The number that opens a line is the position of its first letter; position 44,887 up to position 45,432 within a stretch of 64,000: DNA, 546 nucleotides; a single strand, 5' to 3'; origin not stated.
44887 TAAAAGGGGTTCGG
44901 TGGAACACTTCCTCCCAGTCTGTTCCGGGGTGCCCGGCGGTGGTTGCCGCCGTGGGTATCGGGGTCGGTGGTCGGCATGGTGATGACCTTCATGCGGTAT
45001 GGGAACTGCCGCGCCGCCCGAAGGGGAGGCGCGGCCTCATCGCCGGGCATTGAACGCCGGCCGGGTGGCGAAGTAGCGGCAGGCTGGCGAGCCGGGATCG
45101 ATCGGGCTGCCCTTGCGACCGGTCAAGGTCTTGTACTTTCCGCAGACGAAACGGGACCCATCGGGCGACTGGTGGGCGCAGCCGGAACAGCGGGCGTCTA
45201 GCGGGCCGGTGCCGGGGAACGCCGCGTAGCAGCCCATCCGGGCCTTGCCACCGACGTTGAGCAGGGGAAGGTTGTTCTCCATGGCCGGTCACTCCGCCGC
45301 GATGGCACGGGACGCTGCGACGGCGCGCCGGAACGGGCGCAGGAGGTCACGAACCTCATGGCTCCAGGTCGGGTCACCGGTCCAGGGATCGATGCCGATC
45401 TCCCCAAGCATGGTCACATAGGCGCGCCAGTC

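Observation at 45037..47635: Seven-gene operon of small uncharacterised proteins (two Zn-ribbon-like) under a divergent XRE regulator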

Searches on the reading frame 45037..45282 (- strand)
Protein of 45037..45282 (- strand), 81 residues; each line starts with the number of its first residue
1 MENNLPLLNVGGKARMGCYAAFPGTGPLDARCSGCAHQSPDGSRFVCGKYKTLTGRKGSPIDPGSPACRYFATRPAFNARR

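Call 3: search_protein_families(library=pfam, proteins=[window:45037-45282:-], max_evalue=0.1)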
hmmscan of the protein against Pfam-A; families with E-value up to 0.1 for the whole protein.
window:45037-45282:- (81 aa): 0 families

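Call 6: search_protein_families(library=padloc, proteins=[window:45037-45282:-], max_evalue=0.1)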
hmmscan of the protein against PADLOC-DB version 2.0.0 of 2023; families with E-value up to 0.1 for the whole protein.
window:45037-45282:- (81 aa): 0 families

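Call 7: search_protein_families(library=phrogs, proteins=[window:45037-45282:-], max_evalue=0.1)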
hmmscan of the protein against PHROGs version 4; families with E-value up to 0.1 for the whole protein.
window:45037-45282:- (81 aa): 0 families

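Call 8: search_protein_families(library=ncbifam, proteins=[window:45037-45282:-], max_evalue=0.1)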
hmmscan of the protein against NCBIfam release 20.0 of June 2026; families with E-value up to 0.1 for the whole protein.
window:45037-45282:- (81 aa): 0 families

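Call 59: search_solved_structures(query=A3, max_evalue=10)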
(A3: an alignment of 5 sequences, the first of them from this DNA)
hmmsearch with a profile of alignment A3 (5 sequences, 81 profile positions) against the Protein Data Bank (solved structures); distinct sequences matched with E-value up to 10: 6.
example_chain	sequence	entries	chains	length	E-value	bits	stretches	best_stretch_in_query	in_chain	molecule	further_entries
3hip_A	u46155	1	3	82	0.17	15.7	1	19-43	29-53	HIGH-POTENTIAL IRON-SULFUR PROTEIN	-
1b0y_A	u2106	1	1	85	0.47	14.3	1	18-43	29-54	PROTEIN (HIPIP)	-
1cku_A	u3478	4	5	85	0.57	14.1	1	18-43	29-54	PROTEIN (HIPIP) | HIGH POTENTIAL IRON SULFUR PROTEIN | REDUCED HIGH POTENTIAL IRON SULFUR PROTEIN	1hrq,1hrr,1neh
1noe_A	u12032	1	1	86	0.59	14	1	18-43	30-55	HIGH POTENTIAL IRON SULFUR PROTEIN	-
1js2_A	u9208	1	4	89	0.63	13.9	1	18-43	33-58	high-potential iron protein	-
1czj_A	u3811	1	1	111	3.6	11.5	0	25-43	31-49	CYTOCHROME C3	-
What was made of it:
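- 45037..45282 (-): g7: 81-aa basic protein with four invariant cysteines (C32, C35, C47, C68; ...ACRYF motif). Only weak HiPIP-like PDB matches, E 0.17-0.6 (call 59).
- Closest known: Generic zinc-ribbon / treble-clef small proteins. Different: The g7 HiPIP hits are at E 0.17-0.6 and cover only the first CxxC (call 59).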

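Call 101: search_dna_similar(query=window:45037-45282:-, collection=plasmids, mode=protein, max_evalue=0.001, max_rows=20)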
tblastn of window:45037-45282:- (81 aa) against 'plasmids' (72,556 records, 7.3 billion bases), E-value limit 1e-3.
Records with a match: 3; places in all: 3; records where one place covers at least 80% of the query: 2.
Best place of each record, by identity: 80-90% 1; 60-80% 1; <60% 1.
By first word of the organism name: Skermanella 3.
By predicted mobility (MOB-suite, as given by PLSDB): non-mobilizable 2; mobilizable 1.
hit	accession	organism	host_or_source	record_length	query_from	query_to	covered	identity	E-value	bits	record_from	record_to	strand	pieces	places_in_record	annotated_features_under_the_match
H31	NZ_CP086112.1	Skermanella rosea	single cell,hydrocarbon-contaminated ...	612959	1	81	100%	84.0%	8e-39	142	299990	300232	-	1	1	hypothetical protein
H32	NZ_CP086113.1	Skermanella rosea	single cell,hydrocarbon-contaminated ...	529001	1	74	91%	62.2%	3e-22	95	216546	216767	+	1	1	hypothetical protein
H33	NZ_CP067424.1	Skermanella sp. TT6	Homo sapiens,single cell,skin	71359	1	48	59%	52.1%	4e-7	52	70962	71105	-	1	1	HNH endonuclease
